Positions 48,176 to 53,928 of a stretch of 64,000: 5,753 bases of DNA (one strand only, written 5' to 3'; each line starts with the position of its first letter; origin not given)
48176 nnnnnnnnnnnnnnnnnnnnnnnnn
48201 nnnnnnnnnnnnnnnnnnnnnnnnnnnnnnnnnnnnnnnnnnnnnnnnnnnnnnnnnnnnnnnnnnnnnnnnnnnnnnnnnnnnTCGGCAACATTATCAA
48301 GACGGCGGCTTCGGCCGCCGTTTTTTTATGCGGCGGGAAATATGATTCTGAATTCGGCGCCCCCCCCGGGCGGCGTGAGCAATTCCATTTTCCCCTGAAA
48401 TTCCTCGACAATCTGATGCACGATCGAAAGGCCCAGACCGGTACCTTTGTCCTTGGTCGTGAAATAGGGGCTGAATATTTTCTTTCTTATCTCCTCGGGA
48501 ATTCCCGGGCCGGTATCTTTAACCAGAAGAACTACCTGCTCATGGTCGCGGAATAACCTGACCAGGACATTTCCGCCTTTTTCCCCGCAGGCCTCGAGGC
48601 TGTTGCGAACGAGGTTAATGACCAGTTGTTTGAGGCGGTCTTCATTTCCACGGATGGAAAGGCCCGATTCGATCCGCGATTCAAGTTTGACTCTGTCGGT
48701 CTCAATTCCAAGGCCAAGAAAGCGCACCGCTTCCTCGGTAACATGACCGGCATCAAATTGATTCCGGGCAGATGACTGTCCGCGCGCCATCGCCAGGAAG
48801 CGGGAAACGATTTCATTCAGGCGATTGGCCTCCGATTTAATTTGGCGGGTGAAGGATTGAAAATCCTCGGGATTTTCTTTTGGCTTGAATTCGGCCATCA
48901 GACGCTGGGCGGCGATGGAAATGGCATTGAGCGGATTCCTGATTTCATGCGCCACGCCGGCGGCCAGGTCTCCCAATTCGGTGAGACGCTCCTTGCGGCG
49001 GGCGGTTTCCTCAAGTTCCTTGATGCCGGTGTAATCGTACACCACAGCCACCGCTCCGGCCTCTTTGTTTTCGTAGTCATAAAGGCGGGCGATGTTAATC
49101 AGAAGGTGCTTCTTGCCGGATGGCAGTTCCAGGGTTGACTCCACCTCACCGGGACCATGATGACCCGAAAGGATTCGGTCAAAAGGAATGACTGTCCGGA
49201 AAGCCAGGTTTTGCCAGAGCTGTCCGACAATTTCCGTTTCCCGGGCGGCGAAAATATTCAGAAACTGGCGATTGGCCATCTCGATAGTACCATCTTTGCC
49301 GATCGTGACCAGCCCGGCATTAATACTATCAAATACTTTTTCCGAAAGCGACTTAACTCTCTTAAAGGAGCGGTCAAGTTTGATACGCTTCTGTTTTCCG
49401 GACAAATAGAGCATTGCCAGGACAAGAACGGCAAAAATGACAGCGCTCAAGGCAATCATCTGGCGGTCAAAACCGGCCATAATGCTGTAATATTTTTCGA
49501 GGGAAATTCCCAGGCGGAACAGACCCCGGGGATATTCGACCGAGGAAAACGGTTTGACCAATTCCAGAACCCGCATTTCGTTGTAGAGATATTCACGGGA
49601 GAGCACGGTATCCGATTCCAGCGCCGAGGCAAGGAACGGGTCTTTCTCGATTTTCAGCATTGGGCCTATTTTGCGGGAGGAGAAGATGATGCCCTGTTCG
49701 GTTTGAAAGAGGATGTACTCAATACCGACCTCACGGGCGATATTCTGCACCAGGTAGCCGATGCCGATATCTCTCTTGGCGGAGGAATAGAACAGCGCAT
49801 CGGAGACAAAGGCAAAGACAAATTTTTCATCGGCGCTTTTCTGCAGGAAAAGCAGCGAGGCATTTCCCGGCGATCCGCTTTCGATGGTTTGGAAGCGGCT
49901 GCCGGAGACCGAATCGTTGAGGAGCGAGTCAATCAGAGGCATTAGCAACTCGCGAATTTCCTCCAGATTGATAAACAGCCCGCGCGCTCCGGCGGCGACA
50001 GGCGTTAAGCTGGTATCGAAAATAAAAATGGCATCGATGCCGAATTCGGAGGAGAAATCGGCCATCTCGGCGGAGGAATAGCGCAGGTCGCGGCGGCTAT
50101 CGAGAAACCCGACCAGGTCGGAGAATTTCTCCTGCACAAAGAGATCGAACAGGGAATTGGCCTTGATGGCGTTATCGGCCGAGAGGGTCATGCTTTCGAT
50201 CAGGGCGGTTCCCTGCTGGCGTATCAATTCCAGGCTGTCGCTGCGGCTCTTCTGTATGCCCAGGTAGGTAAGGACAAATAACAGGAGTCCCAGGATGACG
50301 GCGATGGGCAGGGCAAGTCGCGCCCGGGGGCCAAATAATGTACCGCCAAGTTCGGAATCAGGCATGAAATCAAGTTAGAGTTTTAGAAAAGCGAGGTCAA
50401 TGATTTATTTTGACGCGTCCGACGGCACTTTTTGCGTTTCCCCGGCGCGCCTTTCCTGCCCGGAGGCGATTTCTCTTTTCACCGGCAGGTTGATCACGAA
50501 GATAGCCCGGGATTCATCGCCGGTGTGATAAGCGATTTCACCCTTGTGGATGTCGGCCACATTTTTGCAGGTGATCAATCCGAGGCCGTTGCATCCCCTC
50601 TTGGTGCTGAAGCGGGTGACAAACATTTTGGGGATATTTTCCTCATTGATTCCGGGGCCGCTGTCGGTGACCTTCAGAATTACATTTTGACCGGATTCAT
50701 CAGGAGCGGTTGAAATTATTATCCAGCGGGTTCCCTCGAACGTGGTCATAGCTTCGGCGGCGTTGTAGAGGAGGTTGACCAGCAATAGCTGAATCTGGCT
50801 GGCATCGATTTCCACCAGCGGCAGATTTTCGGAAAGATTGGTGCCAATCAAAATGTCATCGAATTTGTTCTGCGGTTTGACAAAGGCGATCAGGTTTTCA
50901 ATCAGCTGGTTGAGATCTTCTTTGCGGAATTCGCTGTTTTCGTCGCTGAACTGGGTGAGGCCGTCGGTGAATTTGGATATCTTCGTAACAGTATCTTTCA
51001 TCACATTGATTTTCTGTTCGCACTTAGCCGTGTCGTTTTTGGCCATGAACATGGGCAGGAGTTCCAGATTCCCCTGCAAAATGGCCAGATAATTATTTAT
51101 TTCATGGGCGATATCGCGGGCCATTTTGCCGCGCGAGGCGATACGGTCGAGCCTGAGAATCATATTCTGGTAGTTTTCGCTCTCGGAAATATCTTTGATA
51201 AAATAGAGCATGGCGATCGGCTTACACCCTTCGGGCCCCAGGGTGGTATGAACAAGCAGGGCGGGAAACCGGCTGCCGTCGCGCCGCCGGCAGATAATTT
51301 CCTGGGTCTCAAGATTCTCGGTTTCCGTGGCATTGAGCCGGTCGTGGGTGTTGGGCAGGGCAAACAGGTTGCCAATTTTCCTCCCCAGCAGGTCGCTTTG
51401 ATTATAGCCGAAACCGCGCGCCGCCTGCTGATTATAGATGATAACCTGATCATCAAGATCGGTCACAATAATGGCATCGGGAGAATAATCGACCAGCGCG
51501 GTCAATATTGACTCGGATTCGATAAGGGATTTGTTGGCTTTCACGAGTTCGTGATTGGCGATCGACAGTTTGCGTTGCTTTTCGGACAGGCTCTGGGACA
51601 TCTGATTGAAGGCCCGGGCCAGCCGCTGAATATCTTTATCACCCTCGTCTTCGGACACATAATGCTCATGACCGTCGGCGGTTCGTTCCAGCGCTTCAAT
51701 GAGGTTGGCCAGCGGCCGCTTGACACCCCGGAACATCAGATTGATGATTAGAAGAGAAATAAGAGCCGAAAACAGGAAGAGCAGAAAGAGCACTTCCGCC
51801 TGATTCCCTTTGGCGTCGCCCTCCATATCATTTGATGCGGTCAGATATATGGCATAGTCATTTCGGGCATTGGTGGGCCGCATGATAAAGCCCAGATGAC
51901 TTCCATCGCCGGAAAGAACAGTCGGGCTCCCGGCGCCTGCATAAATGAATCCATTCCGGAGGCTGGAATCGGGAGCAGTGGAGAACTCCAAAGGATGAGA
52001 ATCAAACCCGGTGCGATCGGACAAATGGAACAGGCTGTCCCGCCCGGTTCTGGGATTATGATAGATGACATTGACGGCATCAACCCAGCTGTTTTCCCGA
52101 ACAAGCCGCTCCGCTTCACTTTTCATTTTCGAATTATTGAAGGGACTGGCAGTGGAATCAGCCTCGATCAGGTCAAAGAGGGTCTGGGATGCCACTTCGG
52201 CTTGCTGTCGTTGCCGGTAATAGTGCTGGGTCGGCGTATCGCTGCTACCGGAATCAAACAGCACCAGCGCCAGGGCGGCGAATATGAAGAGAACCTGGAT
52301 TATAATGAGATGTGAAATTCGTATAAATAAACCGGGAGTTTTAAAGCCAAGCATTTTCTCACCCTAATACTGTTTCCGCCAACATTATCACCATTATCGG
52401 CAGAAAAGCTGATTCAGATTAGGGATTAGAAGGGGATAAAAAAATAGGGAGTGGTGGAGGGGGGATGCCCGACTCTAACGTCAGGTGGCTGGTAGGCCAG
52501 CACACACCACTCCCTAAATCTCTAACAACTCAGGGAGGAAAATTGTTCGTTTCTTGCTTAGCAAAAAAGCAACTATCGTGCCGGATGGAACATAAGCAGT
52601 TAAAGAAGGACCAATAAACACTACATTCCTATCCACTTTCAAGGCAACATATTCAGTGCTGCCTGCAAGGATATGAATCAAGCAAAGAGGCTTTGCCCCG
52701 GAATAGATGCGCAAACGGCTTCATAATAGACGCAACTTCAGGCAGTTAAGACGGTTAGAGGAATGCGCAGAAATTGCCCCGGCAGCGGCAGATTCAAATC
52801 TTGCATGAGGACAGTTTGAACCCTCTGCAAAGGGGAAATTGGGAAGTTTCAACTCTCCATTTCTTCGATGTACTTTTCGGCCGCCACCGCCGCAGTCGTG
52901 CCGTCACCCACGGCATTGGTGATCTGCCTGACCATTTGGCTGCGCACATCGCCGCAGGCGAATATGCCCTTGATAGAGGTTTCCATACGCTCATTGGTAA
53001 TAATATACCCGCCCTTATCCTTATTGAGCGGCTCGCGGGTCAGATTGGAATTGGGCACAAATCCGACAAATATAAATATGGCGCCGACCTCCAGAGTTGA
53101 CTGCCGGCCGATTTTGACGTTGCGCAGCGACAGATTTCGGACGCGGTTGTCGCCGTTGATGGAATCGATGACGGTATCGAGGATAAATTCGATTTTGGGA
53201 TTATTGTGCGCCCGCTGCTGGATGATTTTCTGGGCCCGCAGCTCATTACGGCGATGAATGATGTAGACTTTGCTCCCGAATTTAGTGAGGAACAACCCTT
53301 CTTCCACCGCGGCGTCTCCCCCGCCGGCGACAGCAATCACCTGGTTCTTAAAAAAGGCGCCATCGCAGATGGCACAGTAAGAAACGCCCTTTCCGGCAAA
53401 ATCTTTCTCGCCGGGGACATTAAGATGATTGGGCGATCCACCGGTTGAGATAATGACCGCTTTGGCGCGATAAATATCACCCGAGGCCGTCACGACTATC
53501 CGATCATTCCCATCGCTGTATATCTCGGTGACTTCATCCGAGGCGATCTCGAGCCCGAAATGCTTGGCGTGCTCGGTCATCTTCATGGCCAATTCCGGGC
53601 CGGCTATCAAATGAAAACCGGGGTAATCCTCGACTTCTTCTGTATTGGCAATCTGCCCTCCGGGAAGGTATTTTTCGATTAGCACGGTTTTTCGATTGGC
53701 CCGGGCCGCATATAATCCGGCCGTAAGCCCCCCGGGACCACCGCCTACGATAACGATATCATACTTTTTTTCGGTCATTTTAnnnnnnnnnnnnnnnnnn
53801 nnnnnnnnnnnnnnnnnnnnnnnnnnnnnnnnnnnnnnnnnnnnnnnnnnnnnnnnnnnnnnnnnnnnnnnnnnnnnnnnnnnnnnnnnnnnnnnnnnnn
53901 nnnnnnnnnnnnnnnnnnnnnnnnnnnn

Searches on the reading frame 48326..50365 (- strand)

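Call 17: search_protein_families(library=pfam, proteins=[window:48326-50365:-], max_evalue=0.001)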
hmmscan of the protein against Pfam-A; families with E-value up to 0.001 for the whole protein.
window:48326-50365:- (679 aa): 6 families
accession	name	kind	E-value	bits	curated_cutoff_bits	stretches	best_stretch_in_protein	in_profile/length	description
PF02518.31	HATPase_c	-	1.7e-25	90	26.4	1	573-678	1-109/111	Histidine kinase-, DNA gyrase B-, and HSP90-like ATPase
PF00512.31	HisKA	-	2.1e-15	57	26.9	1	464-531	2-65/66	His Kinase A (phospho-acceptor) domain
PF08448.16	PAS_4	-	1.2e-05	25.9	23.1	1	345-446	1-106/110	PAS fold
PF13581.12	HATPase_c_2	-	7e-05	23.3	27.4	1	595-657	51-113/127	Histidine kinase-like ATPase domain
PF14501.12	HATPase_c_5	-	0.00031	21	22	1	580-662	8-88/102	GHKL domain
PF13188.13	PAS_8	-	0.00061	20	21.8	0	342-392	4-55/65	PAS domain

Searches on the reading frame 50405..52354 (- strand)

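Call 17: search_protein_families(library=pfam, proteins=[window:50405-52354:-], max_evalue=0.001)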
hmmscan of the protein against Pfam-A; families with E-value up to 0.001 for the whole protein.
window:50405-52354:- (649 aa): 8 families
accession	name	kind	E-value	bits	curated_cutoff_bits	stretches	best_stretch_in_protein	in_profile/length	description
PF02518.31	HATPase_c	-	6.1e-18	65.7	26.4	1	517-626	2-110/111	Histidine kinase-, DNA gyrase B-, and HSP90-like ATPase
PF13426.13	PAS_9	-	4.9e-13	49.7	27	1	292-391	1-103/103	PAS domain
PF00672.30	HAMP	-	1.8e-07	31.8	25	1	208-257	3-52/53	HAMP domain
PF00989.32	PAS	-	2e-07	31.4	22.6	1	286-389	5-113/113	PAS fold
PF00512.31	HisKA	-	1.1e-06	29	26.9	1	408-471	2-62/66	His Kinase A (phospho-acceptor) domain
PF13188.13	PAS_8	-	2.5e-05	24.4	21.8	1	284-339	3-55/65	PAS domain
PF08448.16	PAS_4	-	3.2e-05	24.5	23.1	1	289-392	2-108/110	PAS fold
PF14501.12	HATPase_c_5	-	5.2e-05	23.5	22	1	519-614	4-93/102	GHKL domain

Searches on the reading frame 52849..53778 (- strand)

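Call 17: search_protein_families(library=pfam, proteins=[window:52849-53778:-], max_evalue=0.001)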
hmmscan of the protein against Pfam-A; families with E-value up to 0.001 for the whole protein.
window:52849-53778:- (309 aa): 12 families
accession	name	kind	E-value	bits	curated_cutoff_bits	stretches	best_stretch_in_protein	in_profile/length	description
PF07992.20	Pyr_redox_2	-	7.2e-53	180.3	26.1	1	6-293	1-291/291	Pyridine nucleotide-disulphide oxidoreductase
PF13738.12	Pyr_redox_3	-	3e-26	92.8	30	1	60-276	80-305/305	Pyridine nucleotide-disulphide oxidoreductase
PF00070.33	Pyr_redox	-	7.6e-17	62.1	22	1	148-217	2-78/82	Pyridine nucleotide-disulphide oxidoreductase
PF01266.30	DAO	-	4e-09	36.9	27.9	1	7-42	1-38/353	FAD dependent oxidoreductase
PF01134.28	GIDA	-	4.4e-09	36.3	22.1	0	7-36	1-30/391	Glucose inhibited division protein A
PF12831.13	FAD_oxidored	-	3.6e-08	33.6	27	1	7-42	1-37/416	FAD dependent oxidoreductase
PF00890.30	FAD_binding_2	-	5.1e-08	33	20.4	1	7-42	1-37/414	FAD binding domain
PF03486.20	HI0933_like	-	9.3e-06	25.7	50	0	7-36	2-31/244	HI0933-like protein Rossmann domain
PF13450.12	NAD_binding_8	-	9.7e-06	26.2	21.9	1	10-67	1-55/68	NAD(P)-binding Rossmann-like domain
PF01946.23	Thi4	-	1.2e-05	25.2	26.2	1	6-41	18-55/235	Thi4 family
PF01494.25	FAD_binding_3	-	0.00019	21.2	22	0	6-37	2-33/349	FAD binding domain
PF13454.12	NAD_binding_9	-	0.00032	21.1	21.8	0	69-113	108-153/155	FAD-NAD(P)-binding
